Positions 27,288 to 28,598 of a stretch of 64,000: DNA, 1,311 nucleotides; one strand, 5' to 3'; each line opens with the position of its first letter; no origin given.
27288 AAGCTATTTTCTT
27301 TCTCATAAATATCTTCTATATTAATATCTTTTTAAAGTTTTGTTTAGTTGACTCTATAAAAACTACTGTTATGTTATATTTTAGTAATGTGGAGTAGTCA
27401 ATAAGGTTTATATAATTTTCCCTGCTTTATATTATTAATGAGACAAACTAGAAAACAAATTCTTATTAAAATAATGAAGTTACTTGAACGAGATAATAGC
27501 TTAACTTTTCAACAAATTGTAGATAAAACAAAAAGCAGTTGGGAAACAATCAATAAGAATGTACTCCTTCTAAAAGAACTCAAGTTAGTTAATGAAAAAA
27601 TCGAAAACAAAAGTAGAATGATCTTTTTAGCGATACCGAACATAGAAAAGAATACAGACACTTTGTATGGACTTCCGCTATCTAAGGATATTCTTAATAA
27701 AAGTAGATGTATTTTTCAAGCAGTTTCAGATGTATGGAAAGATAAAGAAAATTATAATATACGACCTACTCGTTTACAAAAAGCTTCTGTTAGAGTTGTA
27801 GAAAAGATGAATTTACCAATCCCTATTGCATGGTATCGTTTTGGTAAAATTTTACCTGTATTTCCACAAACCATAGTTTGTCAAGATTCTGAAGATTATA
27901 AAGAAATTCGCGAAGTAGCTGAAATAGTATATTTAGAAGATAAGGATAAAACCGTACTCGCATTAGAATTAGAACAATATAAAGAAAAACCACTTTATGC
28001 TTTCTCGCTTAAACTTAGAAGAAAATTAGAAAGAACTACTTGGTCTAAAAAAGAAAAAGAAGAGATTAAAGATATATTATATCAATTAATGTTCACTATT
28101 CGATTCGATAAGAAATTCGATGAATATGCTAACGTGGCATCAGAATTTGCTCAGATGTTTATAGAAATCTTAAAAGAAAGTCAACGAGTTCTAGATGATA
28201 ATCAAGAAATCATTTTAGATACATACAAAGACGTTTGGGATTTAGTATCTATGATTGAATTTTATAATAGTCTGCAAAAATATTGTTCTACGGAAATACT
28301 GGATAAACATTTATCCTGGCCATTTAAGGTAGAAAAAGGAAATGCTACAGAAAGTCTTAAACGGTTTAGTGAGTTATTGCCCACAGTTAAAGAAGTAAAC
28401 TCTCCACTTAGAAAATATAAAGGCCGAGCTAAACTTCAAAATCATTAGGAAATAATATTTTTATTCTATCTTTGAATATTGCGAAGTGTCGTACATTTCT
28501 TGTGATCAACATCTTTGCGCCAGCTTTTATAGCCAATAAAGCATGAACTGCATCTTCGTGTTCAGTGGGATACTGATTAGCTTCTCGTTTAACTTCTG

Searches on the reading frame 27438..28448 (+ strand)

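Call 35: search_protein_families(library=pfam, proteins=[window:27438-28448:+], max_evalue=0.01)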
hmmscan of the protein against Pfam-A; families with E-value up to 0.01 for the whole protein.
window:27438-28448:+ (336 aa): 0 families

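Call 80: search_protein_families(library=ncbifam, proteins=[window:27438-28448:+], max_evalue=0.01)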
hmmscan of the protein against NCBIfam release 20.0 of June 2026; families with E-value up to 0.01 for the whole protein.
window:27438-28448:+ (336 aa): 0 families

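Call 81: search_protein_families(library=padloc, proteins=[window:27438-28448:+], max_evalue=0.01)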
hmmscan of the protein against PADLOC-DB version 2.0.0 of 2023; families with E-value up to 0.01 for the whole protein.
window:27438-28448:+ (336 aa): 2 families
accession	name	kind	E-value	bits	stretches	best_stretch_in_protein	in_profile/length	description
PDLC01852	CARF3--CARF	-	0.00093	17.2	1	9-63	145-199/208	-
PDLC01860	CARF3--CARF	-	0.0051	14.9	0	11-62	147-198/210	-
